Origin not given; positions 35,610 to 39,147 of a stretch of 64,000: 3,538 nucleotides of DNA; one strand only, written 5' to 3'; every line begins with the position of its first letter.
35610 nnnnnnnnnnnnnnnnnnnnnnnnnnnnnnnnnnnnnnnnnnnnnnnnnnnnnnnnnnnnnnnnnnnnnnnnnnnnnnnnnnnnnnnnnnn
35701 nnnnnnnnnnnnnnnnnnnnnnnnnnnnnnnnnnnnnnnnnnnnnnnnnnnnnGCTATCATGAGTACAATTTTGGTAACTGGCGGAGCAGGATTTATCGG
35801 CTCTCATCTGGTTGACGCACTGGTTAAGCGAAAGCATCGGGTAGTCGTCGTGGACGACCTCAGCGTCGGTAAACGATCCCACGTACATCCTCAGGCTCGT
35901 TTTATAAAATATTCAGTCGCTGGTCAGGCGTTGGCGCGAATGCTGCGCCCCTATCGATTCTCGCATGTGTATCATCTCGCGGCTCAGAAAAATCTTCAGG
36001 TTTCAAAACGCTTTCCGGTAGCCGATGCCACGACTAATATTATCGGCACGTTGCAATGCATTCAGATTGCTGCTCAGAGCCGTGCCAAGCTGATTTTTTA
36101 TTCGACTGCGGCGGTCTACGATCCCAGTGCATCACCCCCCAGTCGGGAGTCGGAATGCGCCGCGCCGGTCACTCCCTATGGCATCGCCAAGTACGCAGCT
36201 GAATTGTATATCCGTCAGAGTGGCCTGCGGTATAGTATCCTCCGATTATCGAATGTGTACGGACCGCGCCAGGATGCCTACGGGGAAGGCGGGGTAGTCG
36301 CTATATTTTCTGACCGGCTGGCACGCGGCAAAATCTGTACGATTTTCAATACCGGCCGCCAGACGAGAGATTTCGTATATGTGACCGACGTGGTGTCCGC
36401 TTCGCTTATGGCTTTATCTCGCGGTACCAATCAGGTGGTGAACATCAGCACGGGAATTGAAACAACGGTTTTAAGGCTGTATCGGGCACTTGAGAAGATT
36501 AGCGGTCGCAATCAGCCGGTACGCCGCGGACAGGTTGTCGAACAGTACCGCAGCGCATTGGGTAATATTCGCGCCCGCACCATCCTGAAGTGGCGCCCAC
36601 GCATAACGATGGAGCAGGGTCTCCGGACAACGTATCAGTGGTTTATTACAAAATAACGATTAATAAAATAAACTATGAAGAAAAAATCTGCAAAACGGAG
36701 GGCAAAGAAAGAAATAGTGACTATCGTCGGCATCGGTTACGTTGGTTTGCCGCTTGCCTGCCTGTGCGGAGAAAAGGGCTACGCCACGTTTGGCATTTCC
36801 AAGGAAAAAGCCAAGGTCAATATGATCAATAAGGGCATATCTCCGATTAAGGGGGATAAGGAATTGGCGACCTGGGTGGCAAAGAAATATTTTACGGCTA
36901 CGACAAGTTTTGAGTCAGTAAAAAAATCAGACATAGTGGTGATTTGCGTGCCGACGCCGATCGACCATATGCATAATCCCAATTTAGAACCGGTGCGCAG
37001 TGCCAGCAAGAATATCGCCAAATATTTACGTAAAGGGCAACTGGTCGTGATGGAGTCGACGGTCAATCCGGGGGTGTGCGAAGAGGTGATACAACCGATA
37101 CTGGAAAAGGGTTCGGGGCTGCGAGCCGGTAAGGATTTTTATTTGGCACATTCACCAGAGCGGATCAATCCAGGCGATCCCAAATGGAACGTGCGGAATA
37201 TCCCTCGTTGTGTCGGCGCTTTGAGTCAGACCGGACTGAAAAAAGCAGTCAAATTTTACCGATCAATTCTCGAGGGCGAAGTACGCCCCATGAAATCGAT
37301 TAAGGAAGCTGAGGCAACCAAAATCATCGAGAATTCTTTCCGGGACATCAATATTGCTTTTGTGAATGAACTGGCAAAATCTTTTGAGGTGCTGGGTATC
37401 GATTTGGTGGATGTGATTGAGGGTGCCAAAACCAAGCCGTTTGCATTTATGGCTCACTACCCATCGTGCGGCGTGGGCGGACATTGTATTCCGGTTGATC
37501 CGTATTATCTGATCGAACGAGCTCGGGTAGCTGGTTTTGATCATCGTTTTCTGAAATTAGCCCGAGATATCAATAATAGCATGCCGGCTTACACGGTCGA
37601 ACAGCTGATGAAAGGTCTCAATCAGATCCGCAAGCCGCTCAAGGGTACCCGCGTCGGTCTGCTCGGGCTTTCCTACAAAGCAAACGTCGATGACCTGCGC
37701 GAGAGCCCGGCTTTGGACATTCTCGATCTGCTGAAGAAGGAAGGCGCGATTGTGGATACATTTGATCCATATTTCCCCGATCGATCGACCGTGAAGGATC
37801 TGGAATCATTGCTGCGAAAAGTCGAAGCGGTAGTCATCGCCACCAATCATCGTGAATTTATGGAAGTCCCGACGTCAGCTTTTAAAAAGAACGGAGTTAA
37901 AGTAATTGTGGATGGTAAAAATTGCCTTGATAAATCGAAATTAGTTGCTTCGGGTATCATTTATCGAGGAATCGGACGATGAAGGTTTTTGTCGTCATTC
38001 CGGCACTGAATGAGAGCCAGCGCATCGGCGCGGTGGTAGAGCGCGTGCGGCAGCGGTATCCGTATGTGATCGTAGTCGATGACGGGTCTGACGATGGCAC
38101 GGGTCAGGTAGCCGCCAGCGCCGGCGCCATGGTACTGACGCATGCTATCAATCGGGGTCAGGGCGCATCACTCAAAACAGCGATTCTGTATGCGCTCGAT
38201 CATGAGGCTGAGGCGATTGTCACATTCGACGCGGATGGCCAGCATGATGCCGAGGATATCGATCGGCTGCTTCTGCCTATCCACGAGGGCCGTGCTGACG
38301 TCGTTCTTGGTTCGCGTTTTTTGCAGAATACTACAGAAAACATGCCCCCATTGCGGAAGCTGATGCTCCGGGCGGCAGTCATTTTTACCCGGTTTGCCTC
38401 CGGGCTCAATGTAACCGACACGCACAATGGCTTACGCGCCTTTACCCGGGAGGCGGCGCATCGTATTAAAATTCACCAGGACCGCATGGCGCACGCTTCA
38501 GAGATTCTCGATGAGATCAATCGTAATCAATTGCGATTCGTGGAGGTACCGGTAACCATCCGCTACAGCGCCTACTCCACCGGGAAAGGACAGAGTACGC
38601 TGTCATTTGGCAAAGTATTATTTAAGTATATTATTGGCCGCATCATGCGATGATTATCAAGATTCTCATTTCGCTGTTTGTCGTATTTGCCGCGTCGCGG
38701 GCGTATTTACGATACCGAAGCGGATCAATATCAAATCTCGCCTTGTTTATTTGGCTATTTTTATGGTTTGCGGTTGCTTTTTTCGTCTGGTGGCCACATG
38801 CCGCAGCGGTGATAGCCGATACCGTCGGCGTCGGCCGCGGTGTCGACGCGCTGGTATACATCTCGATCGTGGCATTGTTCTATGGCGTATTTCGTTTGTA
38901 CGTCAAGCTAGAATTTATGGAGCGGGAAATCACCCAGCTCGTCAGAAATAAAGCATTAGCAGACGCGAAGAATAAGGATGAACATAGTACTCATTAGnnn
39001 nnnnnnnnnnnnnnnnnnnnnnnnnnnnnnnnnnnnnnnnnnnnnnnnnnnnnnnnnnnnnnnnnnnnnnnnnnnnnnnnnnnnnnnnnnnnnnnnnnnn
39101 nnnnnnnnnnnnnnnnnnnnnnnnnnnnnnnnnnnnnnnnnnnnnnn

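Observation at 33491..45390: Two polyprenol-phosphate GT2 modules plus GtrA, DUF2304 and GT-C-like membrane proteins: an extracytoplasmic glycosylation system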

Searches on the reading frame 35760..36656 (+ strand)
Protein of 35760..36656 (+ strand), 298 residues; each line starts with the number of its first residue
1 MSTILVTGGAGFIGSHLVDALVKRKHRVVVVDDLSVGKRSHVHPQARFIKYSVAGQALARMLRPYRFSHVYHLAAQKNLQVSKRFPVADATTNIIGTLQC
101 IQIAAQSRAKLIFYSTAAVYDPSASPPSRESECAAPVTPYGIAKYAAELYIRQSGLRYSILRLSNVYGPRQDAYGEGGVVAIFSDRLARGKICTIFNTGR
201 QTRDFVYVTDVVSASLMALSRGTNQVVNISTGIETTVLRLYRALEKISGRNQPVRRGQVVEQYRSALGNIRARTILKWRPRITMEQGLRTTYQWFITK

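Call 4: search_protein_families(library=pfam, proteins=[window:35760-36656:+], max_evalue=0.01)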
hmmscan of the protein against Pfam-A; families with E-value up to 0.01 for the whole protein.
window:35760-36656:+ (298 aa): 8 families
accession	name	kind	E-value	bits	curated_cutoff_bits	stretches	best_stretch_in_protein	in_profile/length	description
PF01370.27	Epimerase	-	4.6e-51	174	20.9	1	4-229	1-239/240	NAD dependent epimerase/dehydratase family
PF16363.11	GDP_Man_Dehyd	-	2.4e-40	139.5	27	1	5-290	1-331/332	GDP-mannose 4,6 dehydratase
PF04321.23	RmlD_sub_bind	-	1.9e-19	70.3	27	1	3-172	2-157/287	RmlD substrate binding domain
PF02719.21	Polysacc_synt_2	-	6.8e-16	58.7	20.2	1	4-251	1-250/293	Polysaccharide biosynthesis protein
PF07993.18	NAD_binding_4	-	6.2e-13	48.9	20.1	2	67-213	89-256/258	Male sterility protein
PF13460.12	NAD_binding_10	-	1.2e-09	38.8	27.2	1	8-166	1-146/184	NAD(P)H-binding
PF01073.25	3Beta_HSD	-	1.8e-09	37.5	22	1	5-219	1-229/280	3-beta hydroxysteroid dehydrogenase/isomerase family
PF05368.20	NmrA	-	0.00052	20.1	27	1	2-30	3-31/298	NmrA-like family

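Call 8: search_protein_families(library=ncbifam, proteins=[window:35760-36656:+], max_evalue=0.1)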
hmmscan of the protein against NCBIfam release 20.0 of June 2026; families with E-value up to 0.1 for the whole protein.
window:35760-36656:+ (298 aa): 43 families (the best 25 are shown)
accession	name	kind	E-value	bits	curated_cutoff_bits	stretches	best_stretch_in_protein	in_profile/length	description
TIGR01181.1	dTDP_gluc_dehyt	equivalog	1.2e-38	133.1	365.1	1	4-297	2-313/321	dTDP-glucose 4,6-dehydratase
TIGR01179.1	galE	equivalog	9.7e-38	129.8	262.3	1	4-295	2-325/332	UDP-glucose 4-epimerase GalE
TIGR02197.1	heptose_epim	equivalog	1.2e-30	106.8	274.6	1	4-262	1-274/316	ADP-glyceromanno-heptose 6-epimerase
TIGR04180.1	EDH_00030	hypoth_equivalog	4.2e-24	85.1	475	1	4-253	1-261/297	NAD-dependent 4,6-dehydratase LegB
NF007582.0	PRK10217.1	equivalog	2.8e-20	72.7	698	1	1-296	1-332/355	dTDP-glucose 4,6-dehydratase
NF011728.1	PRK15181.1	equivalog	3.9e-20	72.1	760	1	4-298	18-340/348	Vi polysaccharide biosynthesis UDP-N-acetylglucosaminuronic acid C-4 epimerase TviC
NF007956.0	PRK10675.1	subfamily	6.5e-20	71.5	394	2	4-149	3-158/338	UDP-glucose 4-epimerase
NF007490.0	PRK10084.1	subfamily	1.7e-18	66.8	649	1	4-297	3-336/361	dTDP-glucose 4,6-dehydratase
NF008360.0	PRK11150.1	equivalog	2.1e-17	63.3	452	1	4-234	2-240/310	ADP-glyceromanno-heptose 6-epimerase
NF047922.1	GDPFucSynFcl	equivalog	2.3e-17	63.4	500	1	3-297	4-303/308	GDP-L-fucose synthase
TIGR01214.1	rmlD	equivalog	1.7e-16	60.2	224.05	1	3-170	1-154/285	dTDP-4-dehydrorhamnose reductase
TIGR01746.1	Thioester-redct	subfamily_domain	3.7e-16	59.3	213.35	2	91-269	110-298/371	thioester reductase domain-containing protein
TIGR03466.1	HpnA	hypoth_equivalog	1.7e-15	56.7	367.65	1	3-286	2-284/327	hopanoid-associated sugar epimerase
NF043036.1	ErythonDh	equivalog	1e-13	51.2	325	1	3-152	2-161/321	D-erythronate dehydrogenase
TIGR02622.1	CDP_4_6_dhtase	equivalog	2.3e-12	46.7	278.45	1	3-152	6-166/352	CDP-glucose 4,6-dehydratase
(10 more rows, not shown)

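Call 34: search_solved_structures(query=window:35760-36656:+, max_evalue=1e-15)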
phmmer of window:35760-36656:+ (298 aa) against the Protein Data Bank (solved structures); distinct sequences matched with E-value up to 1e-15: 74 (the best 60 are shown).
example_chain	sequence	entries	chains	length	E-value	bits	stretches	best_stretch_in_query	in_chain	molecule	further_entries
4zrm_A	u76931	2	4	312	2.5e-74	253.4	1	3-295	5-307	UDP-glucose 4-epimerase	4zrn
7ys8_A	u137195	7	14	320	3.9e-46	160.9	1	4-296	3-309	UDP-glucose 4-epimerase | UDP-glucose 4-epimerase along with EC 5.1.3.2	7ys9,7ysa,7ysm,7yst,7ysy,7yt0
2p5u_A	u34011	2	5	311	2.2e-45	158.5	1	4-295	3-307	UDP-glucose 4-epimerase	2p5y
6wjb_A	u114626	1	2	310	4.9e-45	157.3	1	3-259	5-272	NAD-dependent epimerase/dehydratase family protein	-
6wj9_A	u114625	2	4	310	2.4e-44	155.1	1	3-259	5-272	NAD-dependent epimerase/dehydratase family protein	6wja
6dnt_A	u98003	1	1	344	1e-38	136.6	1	3-297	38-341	NAD-dependent epimerase/dehydratase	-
6bwl_A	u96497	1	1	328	5.5e-35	124.4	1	4-295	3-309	Pal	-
4m55_A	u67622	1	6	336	8.9e-35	123.7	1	3-295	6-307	UDP-glucuronic acid decarboxylase 1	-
4lk3_A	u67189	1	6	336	2.3e-34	122.4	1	3-295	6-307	UDP-glucuronic acid decarboxylase 1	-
4gll_A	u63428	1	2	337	2.5e-34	122.2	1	3-295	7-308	UDP-glucuronic acid decarboxylase 1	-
2b69_A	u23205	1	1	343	2.6e-34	122.1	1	3-295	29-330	UDP-glucuronate decarboxylase 1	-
3icp_A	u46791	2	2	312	1.5e-29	106.5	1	4-223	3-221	NAD-dependent epimerase/dehydratase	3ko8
6zl6_A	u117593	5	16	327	1e-27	100.5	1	4-294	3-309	Epimerase domain-containing protein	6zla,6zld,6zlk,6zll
2hun_A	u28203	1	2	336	1.7e-27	99.8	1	4-296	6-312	336aa long hypothetical dTDP-glucose 4,6-dehydratase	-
6zlj_A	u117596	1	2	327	3.7e-27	98.7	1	4-294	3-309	Epimerase domain-containing protein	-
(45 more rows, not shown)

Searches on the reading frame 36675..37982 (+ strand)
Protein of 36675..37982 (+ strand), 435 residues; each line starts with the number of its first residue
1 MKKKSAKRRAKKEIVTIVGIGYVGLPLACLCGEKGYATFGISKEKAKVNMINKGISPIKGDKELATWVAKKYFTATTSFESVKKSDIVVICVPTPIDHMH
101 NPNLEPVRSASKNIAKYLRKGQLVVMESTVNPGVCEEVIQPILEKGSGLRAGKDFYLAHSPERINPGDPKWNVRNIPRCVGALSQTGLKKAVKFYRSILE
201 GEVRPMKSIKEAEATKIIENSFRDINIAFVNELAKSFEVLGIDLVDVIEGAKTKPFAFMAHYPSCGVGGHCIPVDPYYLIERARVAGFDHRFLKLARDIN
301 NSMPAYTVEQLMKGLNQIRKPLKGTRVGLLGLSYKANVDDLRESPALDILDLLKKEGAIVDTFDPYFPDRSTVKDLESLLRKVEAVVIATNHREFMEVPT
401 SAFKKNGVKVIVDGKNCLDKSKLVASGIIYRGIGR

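Call 4: search_protein_families(library=pfam, proteins=[window:36675-37982:+], max_evalue=0.01)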
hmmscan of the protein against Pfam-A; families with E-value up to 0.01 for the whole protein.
window:36675-37982:+ (435 aa): 5 families
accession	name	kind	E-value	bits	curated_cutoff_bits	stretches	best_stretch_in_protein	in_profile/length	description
PF03721.20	UDPG_MGDP_dh_N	-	1.7e-38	132.5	27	1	15-185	3-177/187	UDP-glucose/GDP-mannose dehydrogenase family, NAD binding domain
PF00984.24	UDPG_MGDP_dh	-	9.5e-29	99.8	25.4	1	210-301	1-93/94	UDP-glucose/GDP-mannose dehydrogenase family, central domain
PF03720.21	UDPG_MGDP_dh_C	-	9.2e-25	87.5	30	1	329-420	2-103/103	UDP-glucose/GDP-mannose dehydrogenase family, UDP binding domain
PF03446.21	NAD_binding_2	-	3.7e-06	27.5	21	1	15-146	2-111/161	NAD binding domain of 6-phosphogluconate dehydrogenase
PF01210.29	NAD_Gly3P_dh_N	-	0.00016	22.2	23.1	1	15-98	2-83/158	NAD-dependent glycerol-3-phosphate dehydrogenase N-terminus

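Call 8: search_protein_families(library=ncbifam, proteins=[window:36675-37982:+], max_evalue=0.1)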
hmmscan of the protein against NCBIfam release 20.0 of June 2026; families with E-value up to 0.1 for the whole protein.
window:36675-37982:+ (435 aa): 13 families
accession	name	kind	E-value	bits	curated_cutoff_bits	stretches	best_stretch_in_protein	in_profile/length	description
TIGR03026.1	NDP-sugDHase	subfamily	1e-123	413.2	189.8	1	15-416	3-413/413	nucleotide sugar dehydrogenase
NF040825.1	UDPMaNacDH_Arch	equivalog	3.9e-91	306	750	1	15-435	3-415/418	UDP-N-acetyl-D-mannosamine dehydrogenase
NF011729.0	PRK15182.1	equivalog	1.2e-69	235.2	592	1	15-374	9-364/425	Vi polysaccharide biosynthesis UDP-N-acetylglucosamine C-6 dehydrogenase TviB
NF008286.0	PRK11064.1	equivalog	1.6e-67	228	459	1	13-406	4-410/420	UDP-N-acetyl-D-mannosamine dehydrogenase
NF041297.1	UDPGDh_AglM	equivalog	3.6e-52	177.7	670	1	15-432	3-427/429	UDP-glucose 6-dehydrogenase AglM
NF047673.2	TeichurnBiosyTuaD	equivalog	8.9e-46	156.9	700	1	15-435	4-431/439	UDP-glucose 6-dehydrogenase TuaD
NF011631.0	PRK15057.1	equivalog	2.5e-19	69.7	757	1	15-372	3-344/388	UDP-glucose 6-dehydrogenase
NF000941.0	PRK00094.1-3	equivalog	0.01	15.1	423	1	14-126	3-103/336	NAD(P)H-dependent glycerol-3-phosphate dehydrogenase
TIGR01505.1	tartro_sem_red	equivalog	0.011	15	340.75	1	39-147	7-112/291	2-hydroxy-3-oxopropionate reductase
NF033404.1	YneK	equivalog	0.019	13.9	40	1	88-127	161-200/371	putative protein YneK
NF000942.0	PRK00094.1-4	subfamily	0.088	12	257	0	14-108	4-96/334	NAD(P)H-dependent glycerol-3-phosphate dehydrogenase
NF004863.0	PRK06223.1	subfamily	0.088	11.9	283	0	12-95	3-82/313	malate dehydrogenase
NF007040.0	PRK09496.3-3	equivalog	0.099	11.2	455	0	15-67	6-61/462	Trk system potassium transporter TrkA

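Call 35: search_solved_structures(query=window:36675-37982:+, max_evalue=1e-30)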
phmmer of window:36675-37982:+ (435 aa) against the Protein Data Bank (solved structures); distinct sequences matched with E-value up to 1e-30: 10.
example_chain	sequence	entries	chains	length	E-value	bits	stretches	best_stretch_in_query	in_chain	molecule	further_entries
4r16_A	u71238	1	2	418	1.2e-76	261.2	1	15-435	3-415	418aa long hypothetical UDP-N-acetyl-D-mannosaminuronic acid dehydrogenase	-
3g79_A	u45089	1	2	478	1.4e-73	251.2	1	4-435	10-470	NDP-N-acetyl-D-galactosaminuronic acid dehydrogenase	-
3ojl_A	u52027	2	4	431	1.9e-69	237.6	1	15-421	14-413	Cap5O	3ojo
4xr9_A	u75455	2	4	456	2.6e-54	187.7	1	15-435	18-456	CalS8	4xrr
2y0e_A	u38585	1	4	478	1.9e-34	122.3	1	15-370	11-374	UDP-GLUCOSE DEHYDROGENASE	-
2y0c_A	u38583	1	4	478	3.4e-33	118.2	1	15-370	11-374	UDP-GLUCOSE DEHYDROGENASE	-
2y0d_A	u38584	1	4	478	3.4e-33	118.2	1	15-370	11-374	UDP-GLUCOSE DEHYDROGENASE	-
3gg2_A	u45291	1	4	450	4.5e-32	114.5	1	15-418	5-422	Sugar dehydrogenase, UDP-glucose/GDP-mannose dehydrogenase family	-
4a7p_A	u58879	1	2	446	5.6e-32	114.1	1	15-435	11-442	UDP-GLUCOSE DEHYDROGENASE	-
1mfz_A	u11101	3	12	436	1.9e-31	112.4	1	15-365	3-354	GDP-mannose 6-dehydrogenase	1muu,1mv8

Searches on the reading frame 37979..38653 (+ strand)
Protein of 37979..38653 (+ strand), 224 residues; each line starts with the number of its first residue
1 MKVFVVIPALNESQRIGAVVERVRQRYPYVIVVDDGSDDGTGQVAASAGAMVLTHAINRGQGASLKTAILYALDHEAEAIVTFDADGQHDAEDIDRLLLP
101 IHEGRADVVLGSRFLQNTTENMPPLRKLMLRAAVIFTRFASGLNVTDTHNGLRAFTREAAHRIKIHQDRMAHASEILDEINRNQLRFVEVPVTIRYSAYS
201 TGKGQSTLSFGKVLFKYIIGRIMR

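Call 4: search_protein_families(library=pfam, proteins=[window:37979-38653:+], max_evalue=0.01)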
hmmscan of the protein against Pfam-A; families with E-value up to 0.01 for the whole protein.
window:37979-38653:+ (224 aa): 2 families
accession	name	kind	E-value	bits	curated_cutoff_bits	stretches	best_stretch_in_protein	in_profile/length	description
PF00535.33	Glycos_transf_2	-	2.6e-22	80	23.3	1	5-162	2-166/168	Glycosyl transferase family 2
PF13704.12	Glyco_tranf_2_4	-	0.005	17.7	27.5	1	11-86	2-81/98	Glycosyl transferase family 2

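Call 8: search_protein_families(library=ncbifam, proteins=[window:37979-38653:+], max_evalue=0.1)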
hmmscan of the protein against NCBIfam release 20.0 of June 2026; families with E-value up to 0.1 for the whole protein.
window:37979-38653:+ (224 aa): 18 families
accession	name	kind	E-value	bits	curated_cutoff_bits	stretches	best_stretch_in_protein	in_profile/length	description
NF058614.1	PPMAGASynPpgS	equivalog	7.1e-60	202.2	370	1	3-221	2-223/226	polyprenyl-phospho-N-acetylgalactosaminyl synthase PpgS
TIGR04182.1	glyco_TIGR04182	equivalog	4.1e-32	111.7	325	1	3-198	2-194/293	S-layer glycoprotein N-glycosyltransferase AglJ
NF041391.1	DPhHxTase_Halo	equivalog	5.6e-17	61.4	375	1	10-191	4-180/213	dolichyl-phosphate hexose transferase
NF007986.1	PRK10714.1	equivalog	1.9e-10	40.3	529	1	2-193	7-199/316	undecaprenyl-phosphate 4-deoxy-4-formamido-L-arabinose transferase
NF010496.0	PRK13915.1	equivalog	1.4e-09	37.5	262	1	2-55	32-91/307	glucosyl-3-phosphoglycerate synthase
TIGR04283.1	glyco_like_mftF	equivalog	1.4e-08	34.6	182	1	5-61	3-62/221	TIGR04283 family arsenosugar biosynthesis glycosyltransferase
TIGR03469.1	HpnB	hypoth_equivalog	3.8e-08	32.8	379.25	1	2-106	45-165/386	hopene-associated glycosyltransferase HpnB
TIGR03937.1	PgaC_IcaA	equivalog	2.7e-07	29.9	422.3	1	2-95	46-144/407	poly-beta-1,6-N-acetyl-D-glucosamine synthase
NF041875.1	EPS_EpsD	equivalog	5.9e-07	29.2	370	1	5-125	3-128/325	exopolysaccharide biosynthesis glycosyltransferase EpsD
NF041865.1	EpsU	equivalog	3.8e-06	26.2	700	1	3-92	41-138/394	exopolysaccharide biosynthesis GT2 family glycosyltransferase EpsU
NF047588.1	GlcsyltransPgfSStrep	equivalog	3.3e-05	23.2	500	1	1-167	1-171/308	glycosyltransferase PgfS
NF053846.1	glyco_with_XrtP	equivalog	5.8e-05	21.9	520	1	5-66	45-116/440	XrtP-associated glycosyltransferase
NF045692.1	OglycostaseCruG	equivalog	0.00011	21.2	600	1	2-46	42-89/386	2'-O-glycosyltransferase CruG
NF050113.1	gal_furan_GlfT1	equivalog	0.00018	20.9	330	1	20-151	21-151/290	galactofuranosyltransferase GlfT1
TIGR03965.1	mycofact_glyco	equivalog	0.0003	19.8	280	1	2-64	75-145/467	mycofactocin biosynthesis glycosyltransferase MftF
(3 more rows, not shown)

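Call 25: search_solved_structures(query=window:37979-38653:+, max_evalue=0.001)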
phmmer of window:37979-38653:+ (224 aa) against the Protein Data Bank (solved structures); distinct sequences matched with E-value up to 0.001: 6.
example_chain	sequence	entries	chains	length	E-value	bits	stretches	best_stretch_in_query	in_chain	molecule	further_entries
5mlz_A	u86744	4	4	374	3.4e-16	62.6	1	1-218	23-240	Dolichol monophosphate mannose synthase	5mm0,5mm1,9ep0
9bhc_C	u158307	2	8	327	1e-06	31.6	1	2-158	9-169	Undecaprenyl-phosphate 4-deoxy-4-formamido-L-arabinose transferase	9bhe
9hwj_A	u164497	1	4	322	1.1e-06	31.6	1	2-160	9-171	Undecaprenyl-phosphate 4-deoxy-4-formamido-L-arabinose transferase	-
8vxh_A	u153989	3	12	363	1.4e-06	31.2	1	2-157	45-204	Undecaprenyl-phosphate 4-deoxy-4-formamido-L-arabinose transferase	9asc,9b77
7pdo_A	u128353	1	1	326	0.00023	23.9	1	3-57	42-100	Glucosyl-3-phosphoglycerate synthase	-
7p5l_A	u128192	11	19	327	0.00023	23.9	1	3-57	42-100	Glucosyl-3-phosphoglycerate synthase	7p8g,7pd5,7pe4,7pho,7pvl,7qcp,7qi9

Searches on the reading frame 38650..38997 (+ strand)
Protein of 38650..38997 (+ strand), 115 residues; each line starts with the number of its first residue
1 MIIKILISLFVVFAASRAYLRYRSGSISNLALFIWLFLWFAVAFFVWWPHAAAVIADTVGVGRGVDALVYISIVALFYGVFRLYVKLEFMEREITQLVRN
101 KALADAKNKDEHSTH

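Call 4: search_protein_families(library=pfam, proteins=[window:38650-38997:+], max_evalue=0.01)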
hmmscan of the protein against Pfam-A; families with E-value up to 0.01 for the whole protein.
window:38650-38997:+ (115 aa): 1 family
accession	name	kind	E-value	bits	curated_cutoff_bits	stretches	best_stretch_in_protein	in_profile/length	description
PF10066.14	DUF2304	-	2.9e-21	76.2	25.5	1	3-106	2-105/106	Uncharacterized conserved protein (DUF2304)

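Call 8: search_protein_families(library=ncbifam, proteins=[window:38650-38997:+], max_evalue=0.1)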
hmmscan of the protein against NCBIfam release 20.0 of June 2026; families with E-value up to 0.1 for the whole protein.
window:38650-38997:+ (115 aa): 0 families

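Call 83: search_solved_structures(query=window:38650-38997:+, max_evalue=1)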
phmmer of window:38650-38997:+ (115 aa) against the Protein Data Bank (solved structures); distinct sequences matched with E-value up to 1: 1.
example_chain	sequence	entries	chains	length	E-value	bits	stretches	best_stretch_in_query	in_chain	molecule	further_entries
1fp3_A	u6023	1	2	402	0.98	12.9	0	43-80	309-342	N-ACYL-D-GLUCOSAMINE 2-EPIMERASE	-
